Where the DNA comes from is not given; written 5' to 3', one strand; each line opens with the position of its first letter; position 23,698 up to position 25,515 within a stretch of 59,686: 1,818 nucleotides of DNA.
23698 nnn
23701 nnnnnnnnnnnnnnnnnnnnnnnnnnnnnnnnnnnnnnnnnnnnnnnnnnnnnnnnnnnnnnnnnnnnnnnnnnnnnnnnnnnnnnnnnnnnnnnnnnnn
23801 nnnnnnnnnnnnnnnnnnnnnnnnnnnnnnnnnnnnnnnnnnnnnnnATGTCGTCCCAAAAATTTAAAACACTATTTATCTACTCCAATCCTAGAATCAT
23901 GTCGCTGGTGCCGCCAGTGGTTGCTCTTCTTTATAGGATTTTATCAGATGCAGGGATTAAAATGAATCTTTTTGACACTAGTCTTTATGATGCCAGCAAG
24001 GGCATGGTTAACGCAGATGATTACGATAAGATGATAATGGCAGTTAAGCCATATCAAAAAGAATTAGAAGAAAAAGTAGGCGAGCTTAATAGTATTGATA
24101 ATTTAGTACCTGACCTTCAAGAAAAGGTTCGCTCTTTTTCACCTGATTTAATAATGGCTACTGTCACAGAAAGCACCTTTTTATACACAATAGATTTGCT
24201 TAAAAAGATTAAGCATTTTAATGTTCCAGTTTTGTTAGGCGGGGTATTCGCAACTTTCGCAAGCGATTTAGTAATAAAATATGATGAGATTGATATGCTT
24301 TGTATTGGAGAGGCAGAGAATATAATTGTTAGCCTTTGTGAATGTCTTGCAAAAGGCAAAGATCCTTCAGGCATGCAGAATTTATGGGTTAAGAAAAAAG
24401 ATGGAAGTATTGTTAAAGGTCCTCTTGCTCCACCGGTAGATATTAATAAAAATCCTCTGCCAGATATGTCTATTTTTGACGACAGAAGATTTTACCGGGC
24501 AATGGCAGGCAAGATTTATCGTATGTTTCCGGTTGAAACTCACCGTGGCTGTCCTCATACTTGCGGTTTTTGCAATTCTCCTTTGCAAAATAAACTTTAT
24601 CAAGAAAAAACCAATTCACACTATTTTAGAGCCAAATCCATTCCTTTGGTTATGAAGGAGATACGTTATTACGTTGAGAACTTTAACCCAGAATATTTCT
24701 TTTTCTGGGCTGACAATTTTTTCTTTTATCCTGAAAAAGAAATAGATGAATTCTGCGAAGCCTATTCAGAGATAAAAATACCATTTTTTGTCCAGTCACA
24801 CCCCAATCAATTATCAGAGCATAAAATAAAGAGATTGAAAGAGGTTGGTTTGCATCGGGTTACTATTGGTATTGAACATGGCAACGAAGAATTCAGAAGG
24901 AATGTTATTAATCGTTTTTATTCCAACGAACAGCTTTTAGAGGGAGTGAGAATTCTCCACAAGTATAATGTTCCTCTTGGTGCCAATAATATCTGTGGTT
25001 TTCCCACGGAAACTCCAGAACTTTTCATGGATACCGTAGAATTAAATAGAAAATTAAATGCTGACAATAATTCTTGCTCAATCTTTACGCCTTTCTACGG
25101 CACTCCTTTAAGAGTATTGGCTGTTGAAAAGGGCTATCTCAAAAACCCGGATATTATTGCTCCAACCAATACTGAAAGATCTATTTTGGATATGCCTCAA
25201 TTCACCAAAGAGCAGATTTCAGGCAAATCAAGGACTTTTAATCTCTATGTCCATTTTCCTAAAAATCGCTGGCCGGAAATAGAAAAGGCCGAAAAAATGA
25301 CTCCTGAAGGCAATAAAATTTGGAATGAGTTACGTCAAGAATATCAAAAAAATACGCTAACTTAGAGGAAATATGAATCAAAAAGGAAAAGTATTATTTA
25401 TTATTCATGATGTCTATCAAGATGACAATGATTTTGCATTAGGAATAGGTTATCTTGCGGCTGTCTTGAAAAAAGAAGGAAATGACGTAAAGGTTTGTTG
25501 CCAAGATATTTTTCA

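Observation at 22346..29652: NeuB-like synthase followed by a SIS::B12-radical-SAM fusion and a second B12-radical-SAM enzyme: candidate pathway to a radical-modified ulosonic acid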

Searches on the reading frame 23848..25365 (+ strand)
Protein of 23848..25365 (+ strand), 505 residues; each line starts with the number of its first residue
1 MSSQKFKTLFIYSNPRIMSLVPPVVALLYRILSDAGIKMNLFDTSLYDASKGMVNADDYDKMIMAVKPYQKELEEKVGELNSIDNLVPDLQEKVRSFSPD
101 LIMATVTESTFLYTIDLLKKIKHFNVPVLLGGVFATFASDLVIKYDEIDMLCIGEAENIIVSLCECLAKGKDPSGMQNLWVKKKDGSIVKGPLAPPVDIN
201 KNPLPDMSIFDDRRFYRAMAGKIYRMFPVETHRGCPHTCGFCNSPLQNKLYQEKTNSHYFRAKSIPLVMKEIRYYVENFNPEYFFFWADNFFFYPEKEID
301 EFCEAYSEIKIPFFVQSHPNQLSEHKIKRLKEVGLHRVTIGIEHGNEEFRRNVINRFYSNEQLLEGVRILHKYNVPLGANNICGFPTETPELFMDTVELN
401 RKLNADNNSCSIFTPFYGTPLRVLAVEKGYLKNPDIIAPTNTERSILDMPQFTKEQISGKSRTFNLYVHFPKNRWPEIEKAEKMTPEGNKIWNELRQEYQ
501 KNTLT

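Call 39: search_solved_structures(query=window:23848-25365:+, max_evalue=0.01)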
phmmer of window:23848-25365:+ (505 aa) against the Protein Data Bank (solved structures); distinct sequences matched with E-value up to 0.01: 3.
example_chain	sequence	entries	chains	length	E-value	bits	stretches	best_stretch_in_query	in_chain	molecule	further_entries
9ccb_A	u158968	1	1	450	3e-10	43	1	100-423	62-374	Radical SAM core domain-containing protein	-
6fd2_B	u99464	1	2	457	7.8e-08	35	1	202-433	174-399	Putative apramycin biosynthetic oxidoreductase 4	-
1olt_A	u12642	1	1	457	0.0056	19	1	315-439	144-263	OXYGEN-INDEPENDENT COPROPORPHYRINOGEN III OXIDASE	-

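Call 45: find_related_loci(query=A3, collection=genome_contigs, flank=10000)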
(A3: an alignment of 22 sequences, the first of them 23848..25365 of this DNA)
Query A3 (505 aa) in genome_contigs; peptide patterns used: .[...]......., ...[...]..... (x = any residue, [..] = any of these).
461 stretches matched a pattern; 357 encode a relative of the query (tblastn E <= 1e-3); the best 80 are kept; 80 distinct loci.
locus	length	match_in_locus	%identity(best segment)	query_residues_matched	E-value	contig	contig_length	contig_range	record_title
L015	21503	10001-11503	55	2-504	0e+0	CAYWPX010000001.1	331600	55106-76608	MAG TPA_asm: uncultured Planctomycetia bacterium isolate SRP278252_co2_234 genome assembly, contig: NODE_17_length_33160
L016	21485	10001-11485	53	7-501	0e+0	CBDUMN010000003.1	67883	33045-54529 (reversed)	MAG TPA_asm: uncultured Rhodospirillales bacterium isolate SRR22808116_binner13_Refined_62 genome assembly, contig: ERZ2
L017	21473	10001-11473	54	4-499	0e+0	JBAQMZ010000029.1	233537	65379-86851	MAG: Candidatus Methanoperedens sp. isolate MFD12050_ilm_asm_bin25 k127_79778, whole genome shotgun sequence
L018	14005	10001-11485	53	7-501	0e+0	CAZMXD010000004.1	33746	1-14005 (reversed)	MAG TPA_asm: uncultured Nitrospina sp. isolate ERP001736_co3_55 genome assembly, contig: NODE_405_length_33746_cov_5.398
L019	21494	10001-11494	54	4-501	0e+0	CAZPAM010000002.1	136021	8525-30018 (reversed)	MAG TPA_asm: uncultured Candidatus Scalindua sp. isolate SRP200020_co5_90 genome assembly, contig: NODE_144_length_13602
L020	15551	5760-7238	50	7-499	2e-171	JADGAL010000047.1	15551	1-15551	MAG: Alphaproteobacteria bacterium isolate nN3bin14 nN3_bin14_NODE_47_length_15551_cov_7.331756, whole genome shotgun se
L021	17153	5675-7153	50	7-499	4e-171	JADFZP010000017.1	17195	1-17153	MAG: Alphaproteobacteria bacterium isolate nJC1bin3 nJC1_bin3_NODE_660_length_17195_cov_12.759627, whole genome shotgun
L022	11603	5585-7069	49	7-505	9e-165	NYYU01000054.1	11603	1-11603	MAG: Parcubacteria group bacterium isolate ARS72 MHASMcontig_634446, whole genome shotgun sequence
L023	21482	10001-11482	47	2-499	2e-163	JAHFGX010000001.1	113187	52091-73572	MAG: Candidatus Omnitrophota bacterium isolate nzgw325 NODE_235_length_113188_cov_8.441658, whole genome shotgun sequenc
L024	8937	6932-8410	48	7-499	2e-162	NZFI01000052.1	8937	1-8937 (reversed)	MAG: Rickettsiales bacterium isolate MED723 MHASMcontig_978914, whole genome shotgun sequence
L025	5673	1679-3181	46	4-499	2e-164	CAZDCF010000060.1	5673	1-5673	MAG TPA_asm: uncultured Nitrospiraceae bacterium isolate SRP092902_co1_140 genome assembly, contig: NODE_29086_length_56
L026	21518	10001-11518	47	1-502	4e-162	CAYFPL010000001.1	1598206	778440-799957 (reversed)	MAG TPA_asm: uncultured Rhodospirillaceae bacterium isolate ERP019367_co1_99 genome assembly, contig: NODE_1_length_1598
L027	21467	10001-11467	48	6-499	4e-162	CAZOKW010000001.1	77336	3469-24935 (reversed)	MAG TPA_asm: uncultured Candidatus Saccharibacteria bacterium isolate SRP178908_co1_360 genome assembly, contig: NODE_15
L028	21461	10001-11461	48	6-499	2e-161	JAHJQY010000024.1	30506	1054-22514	MAG: Patescibacteria group bacterium isolate OS_PC_MetaG.mb.122 OS_PC_MetaG.mb.122_k141_589785, whole genome shotgun seq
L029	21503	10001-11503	47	6-500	8e-164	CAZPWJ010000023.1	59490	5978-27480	MAG TPA_asm: uncultured Rhodospirillaceae bacterium isolate SRP200020_co5_209 genome assembly, contig: NODE_725_length_5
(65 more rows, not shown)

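Call 75: predict_structure(alignment_id=A3)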
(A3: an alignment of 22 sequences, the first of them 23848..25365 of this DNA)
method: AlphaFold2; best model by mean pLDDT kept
length: 505 residues; sequences in the alignment: 22
mean_pLDDT: 92.0   pTM: 0.90
mean pLDDT of the five models: 92.0, 91.3, 87.9, 87.8, 86.9
residues with pLDDT >= 90: 394; 70-90: 93; 50-70: 16; < 50: 2
segments of 3 or more residues with pLDDT < 50: none
pLDDT, mean of each block of 10 residues (from residue 1): 79 85 94 98 88 72 81 82 94 98 93 95 98 93 97 95 97 97 96 95 96 88 90 88 90 94 95 97 84 94 95 92 95 95 94 94 96 95 96 98 93 92 96 83 83 95 95 97 95 93 68
secondary structure, 60 per line:
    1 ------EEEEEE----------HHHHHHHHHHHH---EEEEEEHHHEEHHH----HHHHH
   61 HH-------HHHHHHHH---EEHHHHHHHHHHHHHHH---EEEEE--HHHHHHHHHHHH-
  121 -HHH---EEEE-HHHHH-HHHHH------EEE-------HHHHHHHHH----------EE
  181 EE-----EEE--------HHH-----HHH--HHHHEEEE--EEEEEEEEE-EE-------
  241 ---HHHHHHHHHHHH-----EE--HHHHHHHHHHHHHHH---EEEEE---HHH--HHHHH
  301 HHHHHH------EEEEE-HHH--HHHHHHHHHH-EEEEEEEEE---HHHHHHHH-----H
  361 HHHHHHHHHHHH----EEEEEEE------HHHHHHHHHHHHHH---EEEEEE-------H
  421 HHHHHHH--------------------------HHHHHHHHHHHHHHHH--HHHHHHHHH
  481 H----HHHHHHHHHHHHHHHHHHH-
elements in order: E7-12 H23-34 E38-43 H56-62 H70-77 H83-97 E101-105 H108-119 E128-131 H133-137 H139-143 E150-152 H160-168 E179-182 E188-190 H212-215 E216-219 E222-230 H244-255 H265-279 E283-287 H296-306 E313-317 H324-333 E335-343 H347-354 H360-372 E377-383 H390-403 E407-412 H420-427 H454-469 H472-481 H486-504

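Call 77: fold_search(model_id=the predicted structure, library=pdb)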
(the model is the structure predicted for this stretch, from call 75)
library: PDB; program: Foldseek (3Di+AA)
matches with E <= 10: 1909; with E <= 0.001: 108
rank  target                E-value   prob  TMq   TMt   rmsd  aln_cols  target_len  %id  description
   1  6wte_A                2.3e-21  1.00  0.59  0.53   9.2       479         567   17  Structure of radical S-adenosylmethionine methyltransferase, TsrM, from Kitasatospora setae with cobalamin and [4Fe-4S (released 2020-12-23)
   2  9ccb                  3.9e-21  1.00  0.62  0.74   7.1       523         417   16  X-ray crystal structure of methyl-coenzyme M reductase glutamine methylase (MgmA) from Methanothermobacter marburgensis  (released 2025-01-01)
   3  6wtf_A                7.8e-21  1.00  0.59  0.56   7.3       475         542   16  Structure of radical S-adenosylmethionine methyltransferase, TsrM, from Kitasatospora setae with tryptophan substrate  (released 2020-12-23)
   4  6wte_B                9.3e-21  1.00  0.63  0.60   9.5       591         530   14  Structure of radical S-adenosylmethionine methyltransferase, TsrM, from Kitasatospora setae with cobalamin and [4Fe-4S (released 2020-12-23)
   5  6wtf_B                2.5e-20  1.00  0.56  0.53   8.7       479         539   16  Structure of radical S-adenosylmethionine methyltransferase, TsrM, from Kitasatospora setae with tryptophan substrate  (released 2020-12-23)
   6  6fd2_B                3.4e-20  1.00  0.65  0.72   7.5       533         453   16  Radical SAM 1,2-diol dehydratase AprD4 in complex with its substrate paromamine (released 2018-01-17)
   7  6fd2_A                6.1e-20  1.00  0.63  0.70   7.8       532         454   15  Radical SAM 1,2-diol dehydratase AprD4 in complex with its substrate paromamine (released 2018-01-17)
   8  5ul4                  2.3e-19  1.00  0.63  0.45   8.7       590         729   14  Structure of Cobalamin-dependent S-adenosylmethionine radical enzyme OxsB with aqua-cobalamin and S-adenosylmethionine b (released 2017-04-19)
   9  5ul3                  5.9e-19  1.00  0.61  0.44   8.9       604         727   14  Structure of Cobalamin-dependent S-adenosylmethionine radical enzyme OxsB with aqua-cobalamin bound (released 2017-04-19)
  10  5ul2                  2.6e-17  1.00  0.61  0.44   8.9       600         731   15  Structure of Apo, SeMet-labeled Cobalamin-dependent S-adenosylmethionine radical enzyme OxsB (released 2017-04-19)
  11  9n1b                  3.3e-17  1.00  0.62  0.51   8.6       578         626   13  Crystal structure of CysS from Corallococcus sp. CA054B with 5'-deoxyadenosine, methionine, and pantetheinylated 3-metho (released 2026-01-28)
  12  7kdy_A                3.7e-17  1.00  0.63  0.49  11.2       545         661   17  Crystal structure of Streptomyces tokunonesis TokK with hydroxycobalamin, 5'-deoxyadenosine, methionine, and (2R)-pant (released 2022-01-12)
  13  7kdx_B                1.3e-16  1.00  0.61  0.48   9.2       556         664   17  Crystal structure of Streptomyces tokunonesis TokK with hydroxycobalamin, 5'-deoxyadenosine, and methionine (released 2022-01-12)
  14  9n1c                  1.4e-16  1.00  0.60  0.50   8.8       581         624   14  Crystal structure of CysS from Corallococcus sp. CA054B with 5'-deoxyadenosine, methionine, and pantetheinylated 3-ethox (released 2026-01-28)
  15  9n1d                  1.8e-16  1.00  0.61  0.51   8.1       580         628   13  Crystal structure of CysS from Corallococcus sp. CA054B with 5'-deoxyadenosine and methionine bound (released 2026-01-28)
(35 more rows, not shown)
